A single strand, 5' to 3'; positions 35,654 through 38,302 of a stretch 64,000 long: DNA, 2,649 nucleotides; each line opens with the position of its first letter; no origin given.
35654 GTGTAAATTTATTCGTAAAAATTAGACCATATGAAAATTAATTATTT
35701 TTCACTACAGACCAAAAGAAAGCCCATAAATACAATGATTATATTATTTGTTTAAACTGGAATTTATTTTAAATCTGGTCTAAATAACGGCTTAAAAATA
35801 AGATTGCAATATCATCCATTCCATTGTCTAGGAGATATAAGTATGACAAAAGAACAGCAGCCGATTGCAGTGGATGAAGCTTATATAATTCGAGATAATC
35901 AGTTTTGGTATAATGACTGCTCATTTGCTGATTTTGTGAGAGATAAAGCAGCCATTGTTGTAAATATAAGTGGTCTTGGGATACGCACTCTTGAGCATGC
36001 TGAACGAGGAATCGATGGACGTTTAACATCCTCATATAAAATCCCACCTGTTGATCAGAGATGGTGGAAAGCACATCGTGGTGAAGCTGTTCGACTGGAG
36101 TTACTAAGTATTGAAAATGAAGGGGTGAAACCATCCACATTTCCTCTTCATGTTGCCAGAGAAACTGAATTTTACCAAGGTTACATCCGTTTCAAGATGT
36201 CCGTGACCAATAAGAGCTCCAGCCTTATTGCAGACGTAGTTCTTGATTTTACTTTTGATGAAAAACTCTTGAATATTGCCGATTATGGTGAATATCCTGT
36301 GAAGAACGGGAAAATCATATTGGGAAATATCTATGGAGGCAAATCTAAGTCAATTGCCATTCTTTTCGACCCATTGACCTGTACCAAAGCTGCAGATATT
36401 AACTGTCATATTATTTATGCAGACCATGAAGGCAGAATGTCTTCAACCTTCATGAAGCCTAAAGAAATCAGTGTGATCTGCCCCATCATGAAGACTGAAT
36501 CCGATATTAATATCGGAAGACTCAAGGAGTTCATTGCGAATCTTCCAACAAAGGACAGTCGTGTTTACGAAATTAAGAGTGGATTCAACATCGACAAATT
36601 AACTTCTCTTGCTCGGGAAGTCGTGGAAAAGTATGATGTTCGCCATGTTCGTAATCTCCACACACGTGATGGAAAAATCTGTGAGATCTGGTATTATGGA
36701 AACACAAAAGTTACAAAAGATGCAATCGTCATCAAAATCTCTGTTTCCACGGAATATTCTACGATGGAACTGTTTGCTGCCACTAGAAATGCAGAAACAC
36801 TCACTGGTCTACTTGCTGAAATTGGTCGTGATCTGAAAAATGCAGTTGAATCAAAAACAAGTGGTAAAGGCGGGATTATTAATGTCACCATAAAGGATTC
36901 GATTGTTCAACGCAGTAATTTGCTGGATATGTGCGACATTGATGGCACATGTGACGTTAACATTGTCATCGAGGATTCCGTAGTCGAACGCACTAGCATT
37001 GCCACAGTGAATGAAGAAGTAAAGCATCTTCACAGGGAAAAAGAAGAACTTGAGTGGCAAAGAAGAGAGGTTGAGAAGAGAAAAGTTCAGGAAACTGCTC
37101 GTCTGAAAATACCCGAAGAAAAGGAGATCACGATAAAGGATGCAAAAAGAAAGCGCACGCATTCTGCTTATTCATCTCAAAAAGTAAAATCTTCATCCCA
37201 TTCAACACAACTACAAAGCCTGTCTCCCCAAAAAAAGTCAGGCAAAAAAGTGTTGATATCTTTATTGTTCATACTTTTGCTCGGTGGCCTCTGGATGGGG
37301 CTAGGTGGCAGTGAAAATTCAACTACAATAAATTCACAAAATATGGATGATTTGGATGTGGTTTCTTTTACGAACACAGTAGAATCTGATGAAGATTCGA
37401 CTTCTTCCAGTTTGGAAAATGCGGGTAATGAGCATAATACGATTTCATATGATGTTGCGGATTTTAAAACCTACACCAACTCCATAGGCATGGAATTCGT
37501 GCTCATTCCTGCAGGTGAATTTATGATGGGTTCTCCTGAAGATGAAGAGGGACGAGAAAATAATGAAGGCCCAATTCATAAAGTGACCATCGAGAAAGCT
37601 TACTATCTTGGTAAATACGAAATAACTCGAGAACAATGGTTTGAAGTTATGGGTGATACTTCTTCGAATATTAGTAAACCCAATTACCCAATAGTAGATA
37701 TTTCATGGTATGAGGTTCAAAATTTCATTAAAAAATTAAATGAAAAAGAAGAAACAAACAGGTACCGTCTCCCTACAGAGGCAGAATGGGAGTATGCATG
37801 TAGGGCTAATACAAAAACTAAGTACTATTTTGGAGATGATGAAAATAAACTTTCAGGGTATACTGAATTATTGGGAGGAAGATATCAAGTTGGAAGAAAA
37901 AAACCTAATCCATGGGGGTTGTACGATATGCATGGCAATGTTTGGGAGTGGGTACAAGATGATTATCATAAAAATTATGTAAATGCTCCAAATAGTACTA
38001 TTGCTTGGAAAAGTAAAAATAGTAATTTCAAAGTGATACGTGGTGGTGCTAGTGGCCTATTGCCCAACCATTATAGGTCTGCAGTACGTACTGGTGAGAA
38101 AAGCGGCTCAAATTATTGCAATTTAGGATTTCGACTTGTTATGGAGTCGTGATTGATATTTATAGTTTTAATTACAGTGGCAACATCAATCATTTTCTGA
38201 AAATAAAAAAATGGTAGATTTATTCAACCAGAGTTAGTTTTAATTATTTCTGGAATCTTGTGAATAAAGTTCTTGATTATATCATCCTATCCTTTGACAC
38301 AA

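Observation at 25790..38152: Island-borne ESCRT-III/Vps4 pair co-located with SPFH protein and a family of receptor-like membrane proteins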

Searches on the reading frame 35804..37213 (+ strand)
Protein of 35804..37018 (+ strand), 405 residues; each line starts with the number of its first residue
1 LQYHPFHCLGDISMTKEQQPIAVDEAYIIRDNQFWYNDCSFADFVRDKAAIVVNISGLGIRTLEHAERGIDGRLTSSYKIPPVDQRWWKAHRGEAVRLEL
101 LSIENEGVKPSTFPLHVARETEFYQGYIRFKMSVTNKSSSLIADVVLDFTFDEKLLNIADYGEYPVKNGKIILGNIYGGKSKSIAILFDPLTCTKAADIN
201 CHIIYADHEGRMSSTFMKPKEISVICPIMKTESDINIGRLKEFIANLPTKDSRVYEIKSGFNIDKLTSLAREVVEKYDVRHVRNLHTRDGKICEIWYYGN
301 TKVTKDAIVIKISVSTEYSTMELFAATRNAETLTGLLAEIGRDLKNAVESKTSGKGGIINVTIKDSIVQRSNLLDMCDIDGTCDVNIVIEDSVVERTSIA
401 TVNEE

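Call 49: find_homologous_proteins(query=window:35804-37018:+, max_evalue=0.001)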
Query seq(405 aa) (405 aa): 119 proteins with E <= 0.001 among 3862 candidates.
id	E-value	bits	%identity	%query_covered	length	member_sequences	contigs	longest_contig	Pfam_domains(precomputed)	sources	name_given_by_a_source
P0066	5.3e-150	518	59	97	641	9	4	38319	PF00254.35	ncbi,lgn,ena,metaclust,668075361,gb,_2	metaclust:\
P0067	4.0e-143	495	75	72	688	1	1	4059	PF03781.23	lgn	-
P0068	6.6e-136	472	72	72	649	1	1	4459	PF03781.23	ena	-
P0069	2.4e-135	470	68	72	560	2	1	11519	-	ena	-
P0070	1.9e-134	467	71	72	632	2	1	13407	PF03781.23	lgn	-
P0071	1.5e-133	464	70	72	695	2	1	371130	PF03781.23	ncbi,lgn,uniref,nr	ncbi:SUMF1/EgtB/PvdO family nonheme iron enzyme [Methanococcoides sp. AM1]|uniref:SUMF1/EgtB/PvdO fa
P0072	1.8e-133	464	78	68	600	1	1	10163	PF03781.23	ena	-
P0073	4.7e-132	459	67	73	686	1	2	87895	PF03781.23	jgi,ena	jgi:formylglycine-generating enzyme required for sulfatase activity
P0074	1.1e-131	458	69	72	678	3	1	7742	PF03781.23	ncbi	-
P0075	3.3e-125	436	67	72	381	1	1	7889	-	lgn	-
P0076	1.3e-124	434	64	72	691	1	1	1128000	PF01436.28,PF06739.18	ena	-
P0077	1.3e-121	424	66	72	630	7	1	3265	PF03781.23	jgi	jgi:formylglycine-generating enzyme required for sulfatase activity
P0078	1.1e-120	421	67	68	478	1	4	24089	-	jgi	jgi:hypothetical protein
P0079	4.3e-120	420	63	72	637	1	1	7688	PF03781.23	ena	-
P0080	6.9e-119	416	64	72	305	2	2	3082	-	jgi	-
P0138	7.6e-99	350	55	72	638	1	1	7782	PF13676.12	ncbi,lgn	-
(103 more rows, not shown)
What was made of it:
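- One distant homologue of the appendage module carries a TIR_2 domain (P0138, call 49).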

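Call 60: predict_structure(alignment_id=A3)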
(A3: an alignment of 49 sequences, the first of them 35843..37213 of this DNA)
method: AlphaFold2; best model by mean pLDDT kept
length: 457 residues; sequences in the alignment: 49
mean_pLDDT: 76.1   pTM: 0.40
mean pLDDT of the five models: 76.1, 74.5, 74.0, 73.4, 73.1
residues with pLDDT >= 90: 184; 70-90: 94; 50-70: 125; < 50: 54
segments of 3 or more residues with pLDDT < 50: 1-7, 61-63, 90-96, 214-219, 342-347, 439-457
pLDDT, mean of each block of 10 residues (from residue 1): 44 64 62 58 56 53 61 75 60 53 92 88 97 96 92 97 98 87 88 97 91 46 68 93 86 93 90 86 90 93 94 95 94 86 51 64 66 68 55 75 92 91 73 55 37 39
secondary structure, 60 per line:
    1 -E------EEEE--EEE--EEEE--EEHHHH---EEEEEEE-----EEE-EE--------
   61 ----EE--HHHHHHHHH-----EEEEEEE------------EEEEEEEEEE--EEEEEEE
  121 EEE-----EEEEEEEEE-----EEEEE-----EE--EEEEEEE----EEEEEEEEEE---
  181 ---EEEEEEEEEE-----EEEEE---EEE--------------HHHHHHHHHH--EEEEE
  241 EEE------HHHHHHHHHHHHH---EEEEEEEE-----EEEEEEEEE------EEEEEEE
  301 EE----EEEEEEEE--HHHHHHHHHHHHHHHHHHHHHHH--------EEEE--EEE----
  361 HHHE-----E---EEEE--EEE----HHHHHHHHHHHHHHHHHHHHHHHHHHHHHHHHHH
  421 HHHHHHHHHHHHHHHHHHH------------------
elements in order: E9-12 E15-17 E20-23 H28-31 E35-41 E47-49 H69-77 E83-89 E102-111 E114-123 E129-137 E143-147 E157-163 E168-177 E184-193 E199-203 E207-209 H224-233 E236-243 H250-262 E266-273 E279-287 E294-302 E307-314 H317-339 E348-351 E354-356 E374-377 E380-382 H387-439
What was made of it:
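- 35804..38152 (+): Adaptin-appendage membrane protein of 782 aa. It has an N-terminal domain, an Ig sandwich plus platform module, two DSxIQRS motifs, a coiled coil, a TM helix at 483-501 and an extracellular FGE-sulfatase-like domain. In the AF2 model residues ~100-340 have block-mean pLDDT mostly 86-98, apart from a short low-confidence linker near 211-230 (call 60).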

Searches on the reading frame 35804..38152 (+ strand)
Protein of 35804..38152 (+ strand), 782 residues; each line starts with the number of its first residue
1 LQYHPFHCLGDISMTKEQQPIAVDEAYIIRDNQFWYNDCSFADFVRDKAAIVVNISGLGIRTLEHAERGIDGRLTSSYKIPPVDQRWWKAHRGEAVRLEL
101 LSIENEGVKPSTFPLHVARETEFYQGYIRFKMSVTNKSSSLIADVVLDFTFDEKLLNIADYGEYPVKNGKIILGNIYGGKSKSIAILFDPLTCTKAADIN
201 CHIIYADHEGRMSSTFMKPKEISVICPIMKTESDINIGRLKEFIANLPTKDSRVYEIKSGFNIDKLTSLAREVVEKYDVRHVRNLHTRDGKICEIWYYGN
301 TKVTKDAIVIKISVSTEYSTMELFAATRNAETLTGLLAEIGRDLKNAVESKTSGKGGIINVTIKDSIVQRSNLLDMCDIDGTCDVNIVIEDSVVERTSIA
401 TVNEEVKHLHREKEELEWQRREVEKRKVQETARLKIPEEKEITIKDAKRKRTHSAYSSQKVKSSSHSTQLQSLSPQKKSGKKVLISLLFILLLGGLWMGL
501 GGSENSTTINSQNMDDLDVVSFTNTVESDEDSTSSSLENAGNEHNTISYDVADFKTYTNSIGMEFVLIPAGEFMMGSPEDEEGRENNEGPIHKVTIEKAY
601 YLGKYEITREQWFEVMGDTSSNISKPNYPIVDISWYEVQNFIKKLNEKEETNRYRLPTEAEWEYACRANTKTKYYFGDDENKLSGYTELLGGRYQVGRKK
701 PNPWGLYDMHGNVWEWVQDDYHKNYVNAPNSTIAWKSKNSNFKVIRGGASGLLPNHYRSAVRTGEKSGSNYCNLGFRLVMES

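Call 5: search_protein_families(library=pfam, proteins=[window:35804-38152:+], max_evalue=0.1)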
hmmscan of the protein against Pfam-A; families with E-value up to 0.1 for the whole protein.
window:35804-38152:+ (782 aa): 1 family
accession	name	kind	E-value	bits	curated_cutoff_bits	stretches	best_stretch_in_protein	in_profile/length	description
PF03781.23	FGE-sulfatase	-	7.4e-46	157.3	23.3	1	564-779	4-254/255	Sulfatase-modifying factor enzyme 1-like domain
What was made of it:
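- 35804..38152 (+): FGE-sulfatase E=7e-46 (call 5).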

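Call 13: search_protein_families(library=ncbifam, proteins=[window:35804-38152:+], max_evalue=0.01)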
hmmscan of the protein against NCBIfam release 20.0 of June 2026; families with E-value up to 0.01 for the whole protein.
window:35804-38152:+ (782 aa): 8 families
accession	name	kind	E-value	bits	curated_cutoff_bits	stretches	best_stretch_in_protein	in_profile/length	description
NF051459.1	pyoverdine_PvdO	equivalog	9.4e-41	139.7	500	1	564-780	35-278/280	dihydropyoverdine dehydrogenase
TIGR03525.2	GldK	equivalog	5.6e-22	78.6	350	2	627-781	219-406/408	T9SS ring complex lipoprotein PorK/GldK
TIGR03440.2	egtB_TIGR03440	equivalog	2.3e-17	63.2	360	1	625-778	271-412/413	ergothioneine biosynthesis protein EgtB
TIGR02171.1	Fb_sc_TIGR02171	subfamily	6.7e-13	47.5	544.35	2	642-779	147-280/912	TIGR02171 family lipoprotein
TIGR03524.1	GldJ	equivalog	1.2e-09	37.4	458.2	2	651-675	261-285/559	gliding motility lipoprotein GldJ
NF041186.1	SenA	equivalog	1.6e-09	37.7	420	1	610-778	254-380/382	selenoneine synthase SenA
TIGR04344.1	ovoA_Nterm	equivalog_domain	7.6e-08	31.6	400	1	627-721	295-384/444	5-histidylcysteine sulfoxide synthase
TIGR03530.1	GldJ_short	equivalog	2.1e-07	30.2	382.9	0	652-680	208-233/396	gliding motility lipoprotein GldJ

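Call 76: search_protein_families(library=padloc, proteins=[window:35804-38152:+], max_evalue=0.001)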
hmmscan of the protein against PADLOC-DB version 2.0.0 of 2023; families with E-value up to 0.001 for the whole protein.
window:35804-38152:+ (782 aa): 0 families
